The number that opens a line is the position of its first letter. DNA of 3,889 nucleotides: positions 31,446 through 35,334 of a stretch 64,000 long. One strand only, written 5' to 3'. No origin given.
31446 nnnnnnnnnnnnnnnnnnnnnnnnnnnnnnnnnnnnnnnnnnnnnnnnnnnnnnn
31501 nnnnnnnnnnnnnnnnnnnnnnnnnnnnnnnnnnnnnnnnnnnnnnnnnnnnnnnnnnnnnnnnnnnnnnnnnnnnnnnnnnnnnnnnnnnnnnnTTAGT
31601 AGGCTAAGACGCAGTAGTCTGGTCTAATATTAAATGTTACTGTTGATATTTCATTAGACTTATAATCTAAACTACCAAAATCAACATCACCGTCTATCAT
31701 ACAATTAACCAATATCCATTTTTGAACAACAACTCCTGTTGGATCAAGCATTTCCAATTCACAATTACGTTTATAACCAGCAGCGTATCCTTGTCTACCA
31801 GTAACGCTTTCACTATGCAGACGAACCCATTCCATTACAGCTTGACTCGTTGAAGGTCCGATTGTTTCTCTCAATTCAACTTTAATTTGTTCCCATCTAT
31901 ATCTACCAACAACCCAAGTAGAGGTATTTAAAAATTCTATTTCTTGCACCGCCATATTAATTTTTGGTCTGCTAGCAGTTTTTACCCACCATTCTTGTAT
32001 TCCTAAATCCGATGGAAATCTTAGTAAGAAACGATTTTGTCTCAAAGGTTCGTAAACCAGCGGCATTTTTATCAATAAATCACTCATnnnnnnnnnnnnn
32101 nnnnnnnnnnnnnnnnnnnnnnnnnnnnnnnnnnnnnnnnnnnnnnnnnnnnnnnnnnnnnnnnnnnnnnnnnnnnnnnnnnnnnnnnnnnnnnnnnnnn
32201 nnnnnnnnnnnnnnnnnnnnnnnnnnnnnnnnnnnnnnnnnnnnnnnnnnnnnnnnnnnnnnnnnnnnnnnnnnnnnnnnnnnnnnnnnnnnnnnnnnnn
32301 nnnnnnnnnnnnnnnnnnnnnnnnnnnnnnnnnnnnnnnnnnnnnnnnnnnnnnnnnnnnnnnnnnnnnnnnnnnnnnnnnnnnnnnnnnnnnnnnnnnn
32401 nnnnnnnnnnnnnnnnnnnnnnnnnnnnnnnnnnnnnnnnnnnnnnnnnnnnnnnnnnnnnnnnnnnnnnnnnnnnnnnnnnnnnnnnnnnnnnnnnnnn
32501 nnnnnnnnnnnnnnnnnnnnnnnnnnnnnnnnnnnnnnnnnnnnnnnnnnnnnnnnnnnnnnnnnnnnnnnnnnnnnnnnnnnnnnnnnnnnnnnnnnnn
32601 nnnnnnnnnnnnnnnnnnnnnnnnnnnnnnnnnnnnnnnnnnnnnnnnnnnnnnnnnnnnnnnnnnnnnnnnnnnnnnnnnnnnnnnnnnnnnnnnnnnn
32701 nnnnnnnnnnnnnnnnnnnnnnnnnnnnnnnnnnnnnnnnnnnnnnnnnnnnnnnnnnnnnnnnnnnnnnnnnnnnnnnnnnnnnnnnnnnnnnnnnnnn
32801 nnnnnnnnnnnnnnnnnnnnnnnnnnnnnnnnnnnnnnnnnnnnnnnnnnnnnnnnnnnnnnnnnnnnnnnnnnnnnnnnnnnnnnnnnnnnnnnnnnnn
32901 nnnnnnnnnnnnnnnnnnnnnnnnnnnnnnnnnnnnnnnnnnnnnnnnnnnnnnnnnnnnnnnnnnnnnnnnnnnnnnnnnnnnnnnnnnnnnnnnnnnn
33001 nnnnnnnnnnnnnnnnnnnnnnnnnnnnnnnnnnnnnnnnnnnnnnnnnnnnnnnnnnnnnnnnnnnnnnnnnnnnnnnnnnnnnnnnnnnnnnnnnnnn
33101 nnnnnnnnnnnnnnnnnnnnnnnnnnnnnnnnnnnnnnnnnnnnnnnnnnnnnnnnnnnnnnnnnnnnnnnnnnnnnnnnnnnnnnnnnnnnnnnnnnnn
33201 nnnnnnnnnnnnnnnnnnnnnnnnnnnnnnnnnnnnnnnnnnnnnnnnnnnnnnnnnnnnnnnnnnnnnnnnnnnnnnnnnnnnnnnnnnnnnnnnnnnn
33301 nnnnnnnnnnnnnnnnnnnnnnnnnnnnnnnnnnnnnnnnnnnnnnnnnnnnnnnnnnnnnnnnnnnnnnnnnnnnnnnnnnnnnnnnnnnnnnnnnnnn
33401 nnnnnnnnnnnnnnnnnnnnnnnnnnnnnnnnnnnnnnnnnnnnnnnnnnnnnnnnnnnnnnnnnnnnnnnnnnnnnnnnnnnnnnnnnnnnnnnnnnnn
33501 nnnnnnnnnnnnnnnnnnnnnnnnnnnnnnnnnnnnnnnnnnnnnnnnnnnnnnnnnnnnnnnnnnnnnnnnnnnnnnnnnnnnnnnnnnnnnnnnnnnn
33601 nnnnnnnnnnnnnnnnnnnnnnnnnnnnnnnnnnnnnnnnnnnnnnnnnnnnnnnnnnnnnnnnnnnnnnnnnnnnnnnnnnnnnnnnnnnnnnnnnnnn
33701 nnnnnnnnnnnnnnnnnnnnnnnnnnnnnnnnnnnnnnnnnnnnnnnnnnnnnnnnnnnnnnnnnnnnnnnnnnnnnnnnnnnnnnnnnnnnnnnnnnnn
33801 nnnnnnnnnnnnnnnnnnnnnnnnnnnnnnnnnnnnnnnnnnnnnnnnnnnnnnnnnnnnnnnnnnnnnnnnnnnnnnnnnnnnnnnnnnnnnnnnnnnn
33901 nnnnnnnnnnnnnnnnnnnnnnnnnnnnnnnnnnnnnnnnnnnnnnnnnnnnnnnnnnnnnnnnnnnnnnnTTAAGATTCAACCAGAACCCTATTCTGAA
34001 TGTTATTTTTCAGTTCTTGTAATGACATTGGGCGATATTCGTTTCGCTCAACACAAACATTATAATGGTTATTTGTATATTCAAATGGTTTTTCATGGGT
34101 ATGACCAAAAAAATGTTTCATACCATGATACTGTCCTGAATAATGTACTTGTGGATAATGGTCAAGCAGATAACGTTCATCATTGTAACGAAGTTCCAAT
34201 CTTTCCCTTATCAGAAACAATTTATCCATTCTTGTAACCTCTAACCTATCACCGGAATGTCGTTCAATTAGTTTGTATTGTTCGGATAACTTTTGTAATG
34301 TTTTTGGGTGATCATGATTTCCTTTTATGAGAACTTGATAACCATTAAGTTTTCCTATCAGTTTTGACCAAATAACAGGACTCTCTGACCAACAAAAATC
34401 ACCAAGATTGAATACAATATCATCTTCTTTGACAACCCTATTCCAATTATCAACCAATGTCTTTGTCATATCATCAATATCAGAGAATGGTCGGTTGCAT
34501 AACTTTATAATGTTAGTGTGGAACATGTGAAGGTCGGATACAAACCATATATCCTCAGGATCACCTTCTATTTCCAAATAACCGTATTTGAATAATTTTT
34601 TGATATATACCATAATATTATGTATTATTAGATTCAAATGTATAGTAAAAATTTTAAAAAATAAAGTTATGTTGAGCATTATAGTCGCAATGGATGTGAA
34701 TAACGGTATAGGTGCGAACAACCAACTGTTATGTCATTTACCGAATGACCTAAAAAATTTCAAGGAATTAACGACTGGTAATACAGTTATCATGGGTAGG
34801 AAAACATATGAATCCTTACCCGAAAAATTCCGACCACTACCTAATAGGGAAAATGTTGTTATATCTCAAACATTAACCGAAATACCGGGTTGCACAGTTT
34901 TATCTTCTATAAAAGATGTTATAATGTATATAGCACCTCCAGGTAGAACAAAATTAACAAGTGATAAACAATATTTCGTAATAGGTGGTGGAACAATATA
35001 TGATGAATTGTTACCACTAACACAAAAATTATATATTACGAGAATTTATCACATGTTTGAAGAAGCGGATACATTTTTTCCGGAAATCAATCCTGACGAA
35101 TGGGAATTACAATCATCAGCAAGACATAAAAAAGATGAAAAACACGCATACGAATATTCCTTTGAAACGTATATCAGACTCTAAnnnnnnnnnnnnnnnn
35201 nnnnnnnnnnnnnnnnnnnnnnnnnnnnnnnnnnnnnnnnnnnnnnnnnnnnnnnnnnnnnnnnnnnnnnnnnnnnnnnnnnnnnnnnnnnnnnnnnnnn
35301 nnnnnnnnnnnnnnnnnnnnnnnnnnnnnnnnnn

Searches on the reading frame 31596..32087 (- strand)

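Call 17: search_protein_families(library=pfam, proteins=[window:31596-32087:-], max_evalue=0.01)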
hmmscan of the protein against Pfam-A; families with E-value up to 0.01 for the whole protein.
window:31596-32087:- (163 aa): 1 family
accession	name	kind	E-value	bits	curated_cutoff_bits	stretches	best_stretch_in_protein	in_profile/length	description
PF06841.18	Phage_T4_gp19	-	4.2e-05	23.8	28.2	1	33-156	15-130/134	T4-like virus tail tube protein gp19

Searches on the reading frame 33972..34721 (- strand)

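Call 17: search_protein_families(library=pfam, proteins=[window:33972-34721:-], max_evalue=0.01)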
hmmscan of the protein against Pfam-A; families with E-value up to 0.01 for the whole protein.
window:33972-34721:- (249 aa): 1 family
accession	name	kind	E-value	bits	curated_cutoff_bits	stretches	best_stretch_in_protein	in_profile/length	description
PF12850.12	Metallophos_2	-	0.00012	22.5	27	1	58-215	3-123/154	Calcineurin-like phosphoesterase superfamily domain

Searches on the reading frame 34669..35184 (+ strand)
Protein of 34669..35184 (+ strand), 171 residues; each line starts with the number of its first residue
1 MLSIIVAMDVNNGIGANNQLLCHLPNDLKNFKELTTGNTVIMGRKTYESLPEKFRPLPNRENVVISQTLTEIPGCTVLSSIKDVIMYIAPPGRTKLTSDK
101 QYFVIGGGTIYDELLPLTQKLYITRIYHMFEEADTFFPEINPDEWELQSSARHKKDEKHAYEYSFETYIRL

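Call 3: search_protein_families(library=pfam, proteins=[window:34669-35184:+], max_evalue=1)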
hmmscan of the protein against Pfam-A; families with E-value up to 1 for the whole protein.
window:34669-35184:+ (171 aa): 1 family
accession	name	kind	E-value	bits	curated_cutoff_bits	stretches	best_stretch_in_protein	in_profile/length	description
PF00186.24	DHFR_1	-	5.4e-55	185.9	25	1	1-170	1-159/159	Dihydrofolate reductase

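Call 4: search_protein_families(library=phrogs, proteins=[window:34669-35184:+], max_evalue=0.1)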
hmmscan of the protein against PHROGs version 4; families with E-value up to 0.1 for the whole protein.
window:34669-35184:+ (171 aa): 2 families
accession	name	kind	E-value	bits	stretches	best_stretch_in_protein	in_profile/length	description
phrog_316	-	DNA, RNA and nucleotide metabolism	1.6e-47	162.9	1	1-170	16-178/213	dihydrofolate reductase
phrog_11777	-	DNA, RNA and nucleotide metabolism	1.1e-23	84.9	1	3-167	376-535/546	dihydrofolate reductase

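Call 43: search_protein_families(library=ncbifam, proteins=[window:34669-35184:+], max_evalue=0.01)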
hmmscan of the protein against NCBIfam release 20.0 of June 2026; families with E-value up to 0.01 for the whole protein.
window:34669-35184:+ (171 aa): 31 families (the best 25 are shown)
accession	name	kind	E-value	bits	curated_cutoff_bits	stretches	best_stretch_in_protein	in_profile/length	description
NF033868.0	trim_DfrA36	exception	7.7e-39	133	360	1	2-167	3-164/170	trimethoprim-resistant dihydrofolate reductase DfrA36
NF000127.2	trim_DfrA20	exception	2.4e-38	131.8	325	1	3-169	6-168/169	trimethoprim-resistant dihydrofolate reductase DfrA20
NF008037.0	PRK10769.1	equivalog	1.4e-32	112.8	168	1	1-167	2-156/160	type 3 dihydrofolate reductase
NF000332.1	trim_DfrDGK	exception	1.1e-30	106.7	300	1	2-170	2-159/161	DfrD/DfrG/DfrK family trimethoprim-resistant dihydrofolate reductase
NF000155.1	trim_DfrC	exception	1.7e-30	106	350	1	2-170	3-157/161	trimethoprim-sensitive dihydrofolate reductase DfrC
NF000012.1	trim_DfrI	exception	4.4e-30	104.6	400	1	2-168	28-187/191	trimethoprim-resistant dihydrofolate reductase DfrI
NF000143.1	trim_DfrG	exception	6.9e-30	103.9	365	1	2-170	3-160/165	trimethoprim-resistant dihydrofolate reductase DfrG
NF033473.1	trim_sens_DfrEf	exception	6e-28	97.7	350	1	1-170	1-161/164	trimethoprim-sensitive dihydrofolate reductase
NF000159.1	trim_DfrD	exception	4.5e-26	91.7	350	1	2-170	7-164/166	trimethoprim-resistant dihydrofolate reductase DfrD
NF000019.2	trim_DfrA3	exception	5.6e-26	91.3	350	1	2-169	3-159/162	trimethoprim-resistant dihydrofolate reductase DfrA3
NF033851.1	trim_DfrA35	exception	3.5e-25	88.6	360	1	1-170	1-165/170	trimethoprim-resistant dihydrofolate reductase DfrA35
NF000333.1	trim_DfrF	exception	1.8e-24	86.5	320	1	1-148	1-137/164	trimethoprim-resistant dihydrofolate reductase DfrF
NF000055.3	trim_DfrA12_A21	exception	5e-23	81.7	330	1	4-151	10-147/165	DfrA12/DfrA21 family trimethoprim-resistant dihydrofolate reductase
NF040541.1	trim_DfrE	exception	5.5e-22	78.2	347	1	2-150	3-140/157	trimethoprim-resistant dihydrofolate reductase DfrE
NF000006.2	trim_DfrA26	exception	5.6e-22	78.7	350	1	3-170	20-182/183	trimethoprim-resistant dihydrofolate reductase DfrA26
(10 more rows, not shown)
